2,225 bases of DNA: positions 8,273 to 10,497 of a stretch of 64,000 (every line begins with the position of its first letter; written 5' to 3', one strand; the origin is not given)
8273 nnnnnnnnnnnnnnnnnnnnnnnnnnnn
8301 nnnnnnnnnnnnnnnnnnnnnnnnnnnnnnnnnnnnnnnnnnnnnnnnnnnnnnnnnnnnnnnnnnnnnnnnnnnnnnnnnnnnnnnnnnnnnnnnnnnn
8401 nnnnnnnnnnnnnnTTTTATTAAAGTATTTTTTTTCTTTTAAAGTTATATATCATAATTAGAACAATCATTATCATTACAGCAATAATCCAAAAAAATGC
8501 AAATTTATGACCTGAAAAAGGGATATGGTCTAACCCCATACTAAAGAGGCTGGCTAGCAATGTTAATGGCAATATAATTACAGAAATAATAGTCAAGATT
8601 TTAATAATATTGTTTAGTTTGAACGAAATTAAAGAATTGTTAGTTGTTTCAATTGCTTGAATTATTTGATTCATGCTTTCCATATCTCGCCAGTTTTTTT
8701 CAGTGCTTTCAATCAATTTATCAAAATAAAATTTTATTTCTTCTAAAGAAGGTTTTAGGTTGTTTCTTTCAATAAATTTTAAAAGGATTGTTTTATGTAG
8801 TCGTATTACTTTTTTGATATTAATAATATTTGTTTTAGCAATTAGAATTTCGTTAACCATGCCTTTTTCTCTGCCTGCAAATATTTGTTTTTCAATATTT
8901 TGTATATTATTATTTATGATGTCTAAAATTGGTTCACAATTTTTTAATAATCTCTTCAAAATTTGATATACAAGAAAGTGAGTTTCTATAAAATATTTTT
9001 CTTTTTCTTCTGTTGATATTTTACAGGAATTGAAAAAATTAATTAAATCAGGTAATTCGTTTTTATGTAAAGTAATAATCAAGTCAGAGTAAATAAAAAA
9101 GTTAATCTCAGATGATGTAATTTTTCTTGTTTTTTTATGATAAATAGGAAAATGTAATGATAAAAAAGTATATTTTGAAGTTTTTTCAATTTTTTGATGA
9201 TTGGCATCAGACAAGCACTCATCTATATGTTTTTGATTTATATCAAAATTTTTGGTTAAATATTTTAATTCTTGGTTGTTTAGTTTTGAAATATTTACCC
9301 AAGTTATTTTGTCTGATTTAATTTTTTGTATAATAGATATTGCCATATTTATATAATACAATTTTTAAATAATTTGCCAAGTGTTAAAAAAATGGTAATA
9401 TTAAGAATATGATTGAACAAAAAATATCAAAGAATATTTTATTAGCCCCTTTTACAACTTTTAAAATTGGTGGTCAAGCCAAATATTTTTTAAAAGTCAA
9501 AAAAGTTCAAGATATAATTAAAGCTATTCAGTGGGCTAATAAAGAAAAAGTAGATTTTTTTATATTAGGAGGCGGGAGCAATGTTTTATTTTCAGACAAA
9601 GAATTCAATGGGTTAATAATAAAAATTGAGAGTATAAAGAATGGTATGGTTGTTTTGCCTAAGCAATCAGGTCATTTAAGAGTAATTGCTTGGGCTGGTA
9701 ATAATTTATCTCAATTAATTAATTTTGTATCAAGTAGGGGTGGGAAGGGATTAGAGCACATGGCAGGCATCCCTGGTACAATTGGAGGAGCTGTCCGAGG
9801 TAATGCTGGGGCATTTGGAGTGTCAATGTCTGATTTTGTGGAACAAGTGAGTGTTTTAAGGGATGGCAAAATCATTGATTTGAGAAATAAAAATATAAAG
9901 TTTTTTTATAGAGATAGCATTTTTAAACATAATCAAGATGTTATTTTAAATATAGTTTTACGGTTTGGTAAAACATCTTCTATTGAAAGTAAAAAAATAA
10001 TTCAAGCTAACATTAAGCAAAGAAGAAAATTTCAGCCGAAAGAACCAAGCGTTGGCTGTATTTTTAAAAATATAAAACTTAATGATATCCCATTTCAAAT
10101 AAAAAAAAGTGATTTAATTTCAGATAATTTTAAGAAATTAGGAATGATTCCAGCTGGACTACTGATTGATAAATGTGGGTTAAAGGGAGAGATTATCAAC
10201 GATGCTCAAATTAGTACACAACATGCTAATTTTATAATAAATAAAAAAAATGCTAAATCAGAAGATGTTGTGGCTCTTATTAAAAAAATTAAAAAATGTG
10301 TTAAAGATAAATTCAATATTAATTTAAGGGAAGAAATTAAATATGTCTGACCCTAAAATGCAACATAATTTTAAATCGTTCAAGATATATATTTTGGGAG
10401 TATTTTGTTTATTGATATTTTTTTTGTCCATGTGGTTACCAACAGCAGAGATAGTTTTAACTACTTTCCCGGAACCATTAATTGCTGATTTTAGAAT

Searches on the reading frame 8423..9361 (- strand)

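Call 54: search_protein_families(library=pfam, proteins=[window:8423-9361:-], max_evalue=0.0001)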
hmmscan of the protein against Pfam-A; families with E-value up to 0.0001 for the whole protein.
window:8423-9361:- (313 aa): 1 family
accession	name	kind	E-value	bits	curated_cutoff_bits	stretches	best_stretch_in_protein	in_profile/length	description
PF01544.23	CorA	-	3.3e-52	178.1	27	1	17-309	2-292/292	CorA-like Mg2+ transporter protein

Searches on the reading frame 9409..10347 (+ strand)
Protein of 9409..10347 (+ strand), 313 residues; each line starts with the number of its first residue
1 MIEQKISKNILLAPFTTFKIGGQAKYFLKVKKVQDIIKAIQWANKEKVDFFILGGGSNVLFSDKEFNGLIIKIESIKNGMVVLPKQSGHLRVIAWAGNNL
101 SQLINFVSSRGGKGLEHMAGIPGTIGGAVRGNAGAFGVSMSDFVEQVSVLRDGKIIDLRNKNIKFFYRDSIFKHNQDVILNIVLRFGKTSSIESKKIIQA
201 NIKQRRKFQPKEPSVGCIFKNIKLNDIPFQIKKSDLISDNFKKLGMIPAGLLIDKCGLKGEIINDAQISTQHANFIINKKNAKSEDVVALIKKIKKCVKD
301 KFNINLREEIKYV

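Call 54: search_protein_families(library=pfam, proteins=[window:9409-10347:+], max_evalue=0.0001)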
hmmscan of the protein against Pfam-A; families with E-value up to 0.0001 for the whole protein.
window:9409-10347:+ (313 aa): 2 families
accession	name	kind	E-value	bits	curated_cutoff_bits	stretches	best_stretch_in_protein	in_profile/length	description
PF02873.21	MurB_C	-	5.6e-28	97.5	27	1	196-313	4-99/99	UDP-N-acetylenolpyruvoylglucosamine reductase, C-terminal domain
PF01565.28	FAD_binding_4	-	8.8e-20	71.3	26.4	1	25-158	2-138/139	FAD binding domain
